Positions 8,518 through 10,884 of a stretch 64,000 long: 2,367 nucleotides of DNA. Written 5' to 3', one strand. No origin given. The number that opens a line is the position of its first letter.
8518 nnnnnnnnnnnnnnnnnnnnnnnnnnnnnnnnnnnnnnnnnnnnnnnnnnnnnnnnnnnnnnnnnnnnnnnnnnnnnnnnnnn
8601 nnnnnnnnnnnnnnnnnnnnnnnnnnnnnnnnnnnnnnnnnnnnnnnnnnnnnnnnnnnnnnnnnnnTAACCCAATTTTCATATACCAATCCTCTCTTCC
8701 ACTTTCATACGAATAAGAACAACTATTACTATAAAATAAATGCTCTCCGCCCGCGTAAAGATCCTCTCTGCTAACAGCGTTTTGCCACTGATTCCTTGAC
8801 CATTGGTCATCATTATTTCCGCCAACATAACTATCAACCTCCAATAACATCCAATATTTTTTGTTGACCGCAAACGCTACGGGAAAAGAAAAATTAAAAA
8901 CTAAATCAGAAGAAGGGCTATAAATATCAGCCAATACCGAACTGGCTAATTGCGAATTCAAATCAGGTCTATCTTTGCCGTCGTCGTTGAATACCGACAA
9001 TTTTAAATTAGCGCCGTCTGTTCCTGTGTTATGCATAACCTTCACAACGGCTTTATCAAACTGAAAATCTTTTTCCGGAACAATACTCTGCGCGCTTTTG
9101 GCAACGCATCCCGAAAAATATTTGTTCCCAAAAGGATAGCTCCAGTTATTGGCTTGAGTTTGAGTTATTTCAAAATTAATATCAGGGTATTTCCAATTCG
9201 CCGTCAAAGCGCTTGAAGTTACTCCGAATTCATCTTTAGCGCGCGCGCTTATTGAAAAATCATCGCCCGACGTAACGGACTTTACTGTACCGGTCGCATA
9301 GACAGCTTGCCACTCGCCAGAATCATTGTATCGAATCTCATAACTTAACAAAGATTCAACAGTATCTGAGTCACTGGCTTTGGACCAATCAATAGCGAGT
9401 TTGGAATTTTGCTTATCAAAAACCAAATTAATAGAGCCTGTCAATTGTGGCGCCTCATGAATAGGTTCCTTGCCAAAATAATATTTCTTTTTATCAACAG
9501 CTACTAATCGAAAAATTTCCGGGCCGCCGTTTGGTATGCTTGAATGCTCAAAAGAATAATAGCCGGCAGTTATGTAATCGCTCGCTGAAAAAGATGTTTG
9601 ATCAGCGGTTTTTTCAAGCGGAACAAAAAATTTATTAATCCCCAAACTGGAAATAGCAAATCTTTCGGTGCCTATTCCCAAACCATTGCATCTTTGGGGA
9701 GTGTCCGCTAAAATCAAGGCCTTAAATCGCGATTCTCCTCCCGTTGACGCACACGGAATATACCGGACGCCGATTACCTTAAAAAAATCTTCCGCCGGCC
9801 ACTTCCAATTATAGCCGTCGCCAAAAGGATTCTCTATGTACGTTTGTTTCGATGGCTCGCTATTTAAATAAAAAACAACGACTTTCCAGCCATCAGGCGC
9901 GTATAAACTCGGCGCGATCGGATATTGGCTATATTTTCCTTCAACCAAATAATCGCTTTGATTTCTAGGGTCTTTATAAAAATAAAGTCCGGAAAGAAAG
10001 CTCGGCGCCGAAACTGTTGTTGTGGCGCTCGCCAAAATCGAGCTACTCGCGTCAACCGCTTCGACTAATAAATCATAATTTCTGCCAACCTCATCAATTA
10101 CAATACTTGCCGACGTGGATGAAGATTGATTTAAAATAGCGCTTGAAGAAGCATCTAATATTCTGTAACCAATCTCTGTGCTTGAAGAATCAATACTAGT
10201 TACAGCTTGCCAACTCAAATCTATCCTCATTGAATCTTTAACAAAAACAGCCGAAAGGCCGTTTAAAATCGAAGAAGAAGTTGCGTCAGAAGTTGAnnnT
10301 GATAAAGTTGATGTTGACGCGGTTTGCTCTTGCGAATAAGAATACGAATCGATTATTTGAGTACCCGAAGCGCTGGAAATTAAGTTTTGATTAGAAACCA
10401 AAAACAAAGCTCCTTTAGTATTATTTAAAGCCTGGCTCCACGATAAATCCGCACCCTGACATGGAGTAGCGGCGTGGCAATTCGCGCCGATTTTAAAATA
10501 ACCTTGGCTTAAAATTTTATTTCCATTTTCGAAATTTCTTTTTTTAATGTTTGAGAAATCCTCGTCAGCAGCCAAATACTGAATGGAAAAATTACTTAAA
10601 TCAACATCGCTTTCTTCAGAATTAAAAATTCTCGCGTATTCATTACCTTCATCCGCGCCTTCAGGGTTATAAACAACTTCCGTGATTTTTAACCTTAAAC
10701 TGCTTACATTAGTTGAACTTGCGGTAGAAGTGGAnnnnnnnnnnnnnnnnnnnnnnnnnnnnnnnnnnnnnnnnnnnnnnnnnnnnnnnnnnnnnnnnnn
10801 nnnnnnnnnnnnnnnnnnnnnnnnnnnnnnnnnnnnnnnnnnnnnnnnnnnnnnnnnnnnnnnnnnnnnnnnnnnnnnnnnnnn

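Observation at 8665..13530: Secreted 1409-aa protein fusing a zinc-phospholipase-C-like domain to two lamin-tail domains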

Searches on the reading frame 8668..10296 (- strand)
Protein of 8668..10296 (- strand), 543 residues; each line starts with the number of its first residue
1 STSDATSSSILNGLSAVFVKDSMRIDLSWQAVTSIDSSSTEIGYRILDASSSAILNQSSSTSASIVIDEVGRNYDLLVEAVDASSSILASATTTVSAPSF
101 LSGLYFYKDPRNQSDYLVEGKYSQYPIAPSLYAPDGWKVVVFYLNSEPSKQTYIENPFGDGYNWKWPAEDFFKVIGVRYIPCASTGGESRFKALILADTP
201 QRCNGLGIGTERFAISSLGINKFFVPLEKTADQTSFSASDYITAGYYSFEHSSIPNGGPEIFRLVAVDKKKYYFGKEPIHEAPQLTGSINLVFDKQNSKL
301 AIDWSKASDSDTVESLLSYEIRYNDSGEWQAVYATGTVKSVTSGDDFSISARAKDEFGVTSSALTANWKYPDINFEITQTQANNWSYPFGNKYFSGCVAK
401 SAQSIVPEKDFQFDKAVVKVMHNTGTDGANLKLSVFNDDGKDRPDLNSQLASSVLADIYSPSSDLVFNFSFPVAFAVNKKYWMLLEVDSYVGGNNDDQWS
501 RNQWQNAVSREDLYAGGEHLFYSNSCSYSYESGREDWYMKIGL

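Call 6: search_protein_families(library=pfam, proteins=[window:8668-10296:-], max_evalue=10)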
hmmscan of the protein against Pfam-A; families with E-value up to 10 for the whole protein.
seq(543 aa): 1 family
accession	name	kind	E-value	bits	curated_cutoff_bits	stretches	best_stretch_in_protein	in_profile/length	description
PF00041.27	fn3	-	0.00011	22.8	25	2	290-343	5-58/84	Fibronectin type III domain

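Call 15: find_homologous_proteins(query=window:8668-10296:-, max_evalue=0.001)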
Query seq(543 aa) (543 aa): 6 proteins with E <= 0.001 among 8000 candidates.
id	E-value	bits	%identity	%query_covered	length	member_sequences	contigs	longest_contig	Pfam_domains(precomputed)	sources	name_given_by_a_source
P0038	8.7e-107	376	40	96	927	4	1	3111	PF00801.27,PF00932.26,PF00041.28,PF18911.7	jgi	-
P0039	1.5e-102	362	40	98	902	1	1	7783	PF00932.26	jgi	jgi:hypothetical protein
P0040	3.6e-86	308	41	81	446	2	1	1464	-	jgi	-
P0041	7.0e-31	126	31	60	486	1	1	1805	-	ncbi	-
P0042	5.2e-21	93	32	43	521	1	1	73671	PF00932.26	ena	-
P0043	1.1e-16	79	26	65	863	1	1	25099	PF00932.26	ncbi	-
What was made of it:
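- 8668..10329 (-): C-terminal tail, residues 856-1409. It comprises an FN3/Ig-like domain (881-975), unknown domain X (976-1148), an FN3-like domain (1149-1236) and unknown domain Y (1237-1409). The word-indexed search found only 6 homologues, 4 of them with an LTD hit (call 15).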

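Call 36: search_protein_families(library=pfam, proteins=[P0038, P0039, P0040, P0041, P0042, P0043], max_evalue=0.01)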
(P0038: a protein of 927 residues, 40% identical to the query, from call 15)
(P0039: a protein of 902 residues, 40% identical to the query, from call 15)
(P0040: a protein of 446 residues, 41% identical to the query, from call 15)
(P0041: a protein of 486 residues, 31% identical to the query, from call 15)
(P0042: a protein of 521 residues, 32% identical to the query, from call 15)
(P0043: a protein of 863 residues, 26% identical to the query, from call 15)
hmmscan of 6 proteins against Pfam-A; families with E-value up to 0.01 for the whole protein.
P0038 (927 aa): 6 families
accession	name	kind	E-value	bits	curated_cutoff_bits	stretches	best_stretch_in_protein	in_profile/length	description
PF18911.6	PKD_4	-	9.2e-17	61.3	27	1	114-199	1-80/85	PKD domain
PF00932.25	LTD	-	1.7e-15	57.8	34.3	1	205-323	2-108/109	Lamin Tail Domain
PF00801.26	PKD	-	2.2e-12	47.2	23.5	1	129-198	12-77/80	PKD domain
PF00041.27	fn3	-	5e-07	30.3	25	1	673-742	8-79/84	Fibronectin type III domain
PF22352.2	K319L-like_PKD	-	0.00019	21.8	27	1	134-201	14-83/84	K319L-like, PKD domain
PF00028.23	Cadherin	-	0.0017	19.1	28.8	0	409-480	23-90/93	Cadherin domain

P0039 (902 aa): 2 families
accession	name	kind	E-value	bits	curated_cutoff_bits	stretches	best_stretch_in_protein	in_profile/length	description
PF00932.25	LTD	-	5.9e-24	85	34.3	2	179-295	5-108/109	Lamin Tail Domain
PF00041.27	fn3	-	7.1e-05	23.4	25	1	637-712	5-78/84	Fibronectin type III domain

P0040 (446 aa): 0 families

P0041 (486 aa): 0 families

P0042 (521 aa): 2 families
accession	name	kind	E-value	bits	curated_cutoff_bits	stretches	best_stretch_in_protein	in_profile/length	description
PF00932.25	LTD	-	1.6e-13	51.4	34.3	1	74-185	5-107/109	Lamin Tail Domain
PF00041.27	fn3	-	0.00035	21.1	25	1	251-336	2-79/84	Fibronectin type III domain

P0043 (863 aa): 1 family
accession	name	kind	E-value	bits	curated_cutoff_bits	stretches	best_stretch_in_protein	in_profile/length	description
PF00932.25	LTD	-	4e-12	46.9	34.3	1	170-298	3-107/109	Lamin Tail Domain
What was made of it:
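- On Fibronectin type III (Pfam PF00041): Orthologous regions in P0038 and P0039 reach E 5e-7 and 7e-5 (call 36), so an FN3-like fold is likely.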

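Call 37: find_encoding_contigs(protein=P0039, flank=6000, max_places=3)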
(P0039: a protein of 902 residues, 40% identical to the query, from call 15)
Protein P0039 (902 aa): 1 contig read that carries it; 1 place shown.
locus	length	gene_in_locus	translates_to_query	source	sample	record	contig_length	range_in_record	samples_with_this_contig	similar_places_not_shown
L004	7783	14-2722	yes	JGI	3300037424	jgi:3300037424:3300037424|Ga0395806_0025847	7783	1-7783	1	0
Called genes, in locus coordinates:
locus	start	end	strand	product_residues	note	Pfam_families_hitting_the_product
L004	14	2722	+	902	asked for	PF00932:LTD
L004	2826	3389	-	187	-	-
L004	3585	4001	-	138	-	-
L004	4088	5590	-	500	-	PF13632:Glyco_trans_2_3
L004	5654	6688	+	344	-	PF00089:Trypsin, PF10459:Peptidase_S46 (faint), PF13365:Trypsin_2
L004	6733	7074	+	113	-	PF05635:23S_rRNA_IVP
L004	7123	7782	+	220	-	?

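Call 38: find_encoding_contigs(protein=P0043, flank=6000, max_places=3)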
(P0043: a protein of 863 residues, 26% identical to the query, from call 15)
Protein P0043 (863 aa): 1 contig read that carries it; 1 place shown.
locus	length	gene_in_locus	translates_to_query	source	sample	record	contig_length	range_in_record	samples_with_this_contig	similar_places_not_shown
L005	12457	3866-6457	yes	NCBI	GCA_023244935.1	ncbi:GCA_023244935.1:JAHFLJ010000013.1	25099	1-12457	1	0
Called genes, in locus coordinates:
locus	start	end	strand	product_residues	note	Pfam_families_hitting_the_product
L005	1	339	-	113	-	?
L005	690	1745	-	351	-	PF03965:Penicillinase_R (weak), PF02661:Fic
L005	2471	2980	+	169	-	-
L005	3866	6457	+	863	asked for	PF00932:LTD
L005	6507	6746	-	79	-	-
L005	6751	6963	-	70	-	-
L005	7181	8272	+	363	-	PF06745:ATPase (faint), PF00154:RecA_N, PF08423:Rad51, PF01637:ATPase_2 (weak), PF27531:MT3502_N (faint), PF21096:RecA_C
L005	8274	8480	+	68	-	PF07866:DUF1653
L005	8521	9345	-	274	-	-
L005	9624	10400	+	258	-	-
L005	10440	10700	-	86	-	PF01649:Ribosomal_S20p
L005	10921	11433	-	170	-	-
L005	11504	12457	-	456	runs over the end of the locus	PF04932:Wzy_C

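Call 68: search_solved_structures(query=A5, max_evalue=1, show_alignments=0)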
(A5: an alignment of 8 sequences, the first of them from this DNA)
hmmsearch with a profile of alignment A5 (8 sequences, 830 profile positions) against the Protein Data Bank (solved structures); distinct sequences matched with E-value up to 1: 7.
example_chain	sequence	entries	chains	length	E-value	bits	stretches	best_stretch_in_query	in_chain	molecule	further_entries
1wj3_A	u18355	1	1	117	0.075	14.4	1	301-375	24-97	KIAA1496 protein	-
9ul6_C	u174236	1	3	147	0.13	13.7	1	98-162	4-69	Lamin-A/C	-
6ux8_B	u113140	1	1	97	0.13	13.7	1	582-651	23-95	Monobody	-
7crg_A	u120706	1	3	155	0.18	13.2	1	96-162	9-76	Prelamin-A/C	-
1ufg_A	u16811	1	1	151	0.26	12.7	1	98-163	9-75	Lamin A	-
1k85_A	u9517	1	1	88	0.38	12.1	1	292-383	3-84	CHITINASE A1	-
9j8m_M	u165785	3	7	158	0.85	10.9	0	100-162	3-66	Lamin-A/C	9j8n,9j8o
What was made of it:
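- Tried and rejected: A profile search of the C-terminal tail against PDB gave only weak FN3 and lamin-Ig hits (call 68).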

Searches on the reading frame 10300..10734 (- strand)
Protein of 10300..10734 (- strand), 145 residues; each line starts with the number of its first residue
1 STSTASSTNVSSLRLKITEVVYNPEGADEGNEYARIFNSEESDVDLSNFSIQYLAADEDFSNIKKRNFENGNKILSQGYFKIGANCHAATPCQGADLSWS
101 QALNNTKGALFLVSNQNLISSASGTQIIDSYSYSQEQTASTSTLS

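Call 86: search_protein_families(library=pfam, proteins=[window:10300-10734:-], max_evalue=0.1)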
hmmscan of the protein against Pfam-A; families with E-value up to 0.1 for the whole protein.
window:10300-10734:- (145 aa): 1 family
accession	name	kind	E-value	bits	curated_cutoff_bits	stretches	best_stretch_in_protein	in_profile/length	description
PF00932.25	LTD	-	1.5e-09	38.7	34.3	1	14-133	7-107/109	Lamin Tail Domain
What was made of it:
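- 10330..10692 (-): Lamin tail domain 2, residues 735-855. PF00932 E 1.5e-9, 38.7 bits vs cut-off 34.3 when scanned alone (call 86).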
